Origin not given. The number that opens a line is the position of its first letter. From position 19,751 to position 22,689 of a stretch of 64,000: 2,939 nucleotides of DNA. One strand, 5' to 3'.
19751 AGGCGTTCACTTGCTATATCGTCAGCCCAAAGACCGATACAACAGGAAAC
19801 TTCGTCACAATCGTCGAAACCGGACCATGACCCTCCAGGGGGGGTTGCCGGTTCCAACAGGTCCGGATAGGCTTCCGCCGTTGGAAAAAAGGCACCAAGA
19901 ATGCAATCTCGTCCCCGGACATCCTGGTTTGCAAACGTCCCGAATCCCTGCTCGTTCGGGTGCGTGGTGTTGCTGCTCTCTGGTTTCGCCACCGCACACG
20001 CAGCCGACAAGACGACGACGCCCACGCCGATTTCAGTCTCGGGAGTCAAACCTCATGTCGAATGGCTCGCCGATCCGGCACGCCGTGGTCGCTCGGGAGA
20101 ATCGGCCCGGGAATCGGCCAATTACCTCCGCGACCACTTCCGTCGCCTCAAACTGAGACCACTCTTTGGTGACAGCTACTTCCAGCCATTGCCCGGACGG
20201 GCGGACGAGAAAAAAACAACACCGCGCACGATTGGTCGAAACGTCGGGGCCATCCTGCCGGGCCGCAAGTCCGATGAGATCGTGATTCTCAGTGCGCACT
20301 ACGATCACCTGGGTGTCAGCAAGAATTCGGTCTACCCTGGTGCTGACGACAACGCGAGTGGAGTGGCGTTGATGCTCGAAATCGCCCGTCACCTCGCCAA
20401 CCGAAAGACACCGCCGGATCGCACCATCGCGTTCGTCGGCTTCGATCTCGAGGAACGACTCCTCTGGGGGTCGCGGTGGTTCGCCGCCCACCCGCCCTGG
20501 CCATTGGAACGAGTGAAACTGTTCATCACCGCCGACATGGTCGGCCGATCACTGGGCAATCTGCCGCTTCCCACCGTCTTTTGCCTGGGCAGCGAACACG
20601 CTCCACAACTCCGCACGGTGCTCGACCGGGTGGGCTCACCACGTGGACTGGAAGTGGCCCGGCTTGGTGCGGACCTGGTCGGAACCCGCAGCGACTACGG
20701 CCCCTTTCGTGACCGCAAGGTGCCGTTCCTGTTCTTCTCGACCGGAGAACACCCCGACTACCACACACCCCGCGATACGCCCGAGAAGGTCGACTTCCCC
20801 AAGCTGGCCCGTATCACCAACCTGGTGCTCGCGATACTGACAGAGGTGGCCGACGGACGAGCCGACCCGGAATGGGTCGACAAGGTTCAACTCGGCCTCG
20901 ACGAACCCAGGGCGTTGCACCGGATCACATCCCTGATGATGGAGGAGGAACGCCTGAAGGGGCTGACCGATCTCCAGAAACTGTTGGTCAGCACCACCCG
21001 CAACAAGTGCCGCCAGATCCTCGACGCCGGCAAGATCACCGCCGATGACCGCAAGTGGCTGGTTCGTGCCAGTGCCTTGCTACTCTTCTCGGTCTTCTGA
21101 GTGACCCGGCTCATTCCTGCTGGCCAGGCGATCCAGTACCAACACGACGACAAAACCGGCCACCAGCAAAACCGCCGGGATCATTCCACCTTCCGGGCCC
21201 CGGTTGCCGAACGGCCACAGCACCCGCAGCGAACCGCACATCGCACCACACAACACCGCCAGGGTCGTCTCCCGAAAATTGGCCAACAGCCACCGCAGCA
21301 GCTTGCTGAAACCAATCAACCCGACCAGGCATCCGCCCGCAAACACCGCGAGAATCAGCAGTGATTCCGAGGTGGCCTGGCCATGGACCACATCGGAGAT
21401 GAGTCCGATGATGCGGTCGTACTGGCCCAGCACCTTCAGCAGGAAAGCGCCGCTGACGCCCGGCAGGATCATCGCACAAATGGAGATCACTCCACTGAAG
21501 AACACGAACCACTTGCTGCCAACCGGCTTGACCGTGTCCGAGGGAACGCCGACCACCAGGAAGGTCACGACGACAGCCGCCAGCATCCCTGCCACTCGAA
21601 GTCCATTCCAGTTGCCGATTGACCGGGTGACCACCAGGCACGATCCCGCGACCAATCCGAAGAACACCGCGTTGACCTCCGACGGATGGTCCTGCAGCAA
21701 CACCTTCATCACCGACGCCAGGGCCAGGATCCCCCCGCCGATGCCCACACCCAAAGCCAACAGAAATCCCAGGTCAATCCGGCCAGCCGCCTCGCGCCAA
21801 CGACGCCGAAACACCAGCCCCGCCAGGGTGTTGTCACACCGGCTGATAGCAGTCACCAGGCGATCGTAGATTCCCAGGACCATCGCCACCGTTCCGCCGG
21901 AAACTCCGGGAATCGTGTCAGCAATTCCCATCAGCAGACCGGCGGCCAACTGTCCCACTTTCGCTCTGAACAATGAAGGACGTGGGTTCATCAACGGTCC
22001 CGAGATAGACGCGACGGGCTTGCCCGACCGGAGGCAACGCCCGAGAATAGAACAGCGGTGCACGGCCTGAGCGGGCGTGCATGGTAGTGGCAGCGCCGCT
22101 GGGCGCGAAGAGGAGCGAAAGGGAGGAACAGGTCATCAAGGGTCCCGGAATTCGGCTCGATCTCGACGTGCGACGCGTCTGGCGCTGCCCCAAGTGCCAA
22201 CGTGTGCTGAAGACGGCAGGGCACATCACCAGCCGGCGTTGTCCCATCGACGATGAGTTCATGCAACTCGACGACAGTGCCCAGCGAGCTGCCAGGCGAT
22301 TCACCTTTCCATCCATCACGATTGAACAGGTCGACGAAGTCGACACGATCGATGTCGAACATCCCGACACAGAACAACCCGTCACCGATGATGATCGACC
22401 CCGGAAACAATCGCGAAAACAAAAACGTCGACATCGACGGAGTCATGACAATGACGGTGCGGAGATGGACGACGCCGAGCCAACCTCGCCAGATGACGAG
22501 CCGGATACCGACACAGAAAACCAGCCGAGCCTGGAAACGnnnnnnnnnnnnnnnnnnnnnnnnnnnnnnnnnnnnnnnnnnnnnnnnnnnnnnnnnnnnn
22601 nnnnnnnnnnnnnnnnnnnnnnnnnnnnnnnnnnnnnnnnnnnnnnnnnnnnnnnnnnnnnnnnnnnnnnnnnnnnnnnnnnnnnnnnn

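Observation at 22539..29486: Single-chain double UvrA: two complete UvrA units fused in one 2315-aa polypeptide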

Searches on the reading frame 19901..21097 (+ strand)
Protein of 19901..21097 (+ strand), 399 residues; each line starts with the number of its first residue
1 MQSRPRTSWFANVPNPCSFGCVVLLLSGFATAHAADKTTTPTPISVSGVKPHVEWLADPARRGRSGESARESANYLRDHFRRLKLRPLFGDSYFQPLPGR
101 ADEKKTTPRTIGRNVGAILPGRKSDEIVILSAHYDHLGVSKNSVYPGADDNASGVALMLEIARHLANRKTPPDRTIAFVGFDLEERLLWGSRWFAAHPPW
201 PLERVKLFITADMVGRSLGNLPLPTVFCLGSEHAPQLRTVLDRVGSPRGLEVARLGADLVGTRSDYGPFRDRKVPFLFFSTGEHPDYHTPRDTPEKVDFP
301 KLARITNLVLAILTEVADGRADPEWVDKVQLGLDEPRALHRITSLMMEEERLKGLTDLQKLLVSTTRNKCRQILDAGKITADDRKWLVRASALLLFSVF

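Call 22: search_protein_families(library=pfam, proteins=[window:19901-21097:+], max_evalue=0.001)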
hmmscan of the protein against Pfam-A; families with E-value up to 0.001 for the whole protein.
window:19901-21097:+ (399 aa): 2 families
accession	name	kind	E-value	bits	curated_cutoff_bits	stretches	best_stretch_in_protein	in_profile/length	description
PF04389.22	Peptidase_M28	-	5.6e-42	144.1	21.3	1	114-312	1-192/193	Peptidase family M28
PF01546.33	Peptidase_M20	-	0.00025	21.4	24.6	1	146-200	31-82/206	Peptidase family M20/M25/M40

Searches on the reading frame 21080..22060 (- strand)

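Call 22: search_protein_families(library=pfam, proteins=[window:21080-22060:-], max_evalue=0.001)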
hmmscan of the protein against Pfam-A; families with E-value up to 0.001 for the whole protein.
window:21080-22060:- (326 aa): 1 family
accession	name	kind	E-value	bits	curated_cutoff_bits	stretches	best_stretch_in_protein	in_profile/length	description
PF04018.18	VCA0040-like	-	1.2e-71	241.6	26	1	44-285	1-232/246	Undecaprenyl phosphate translocase-like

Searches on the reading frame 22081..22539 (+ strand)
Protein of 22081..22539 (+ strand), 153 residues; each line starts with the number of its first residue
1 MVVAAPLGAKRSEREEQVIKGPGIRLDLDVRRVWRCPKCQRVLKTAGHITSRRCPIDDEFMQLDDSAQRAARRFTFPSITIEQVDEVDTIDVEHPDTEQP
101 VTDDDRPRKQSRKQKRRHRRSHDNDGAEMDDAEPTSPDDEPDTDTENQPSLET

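Call 22: search_protein_families(library=pfam, proteins=[window:22081-22539:+], max_evalue=0.001)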
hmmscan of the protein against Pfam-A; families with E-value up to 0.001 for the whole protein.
window:22081-22539:+ (153 aa): 0 families
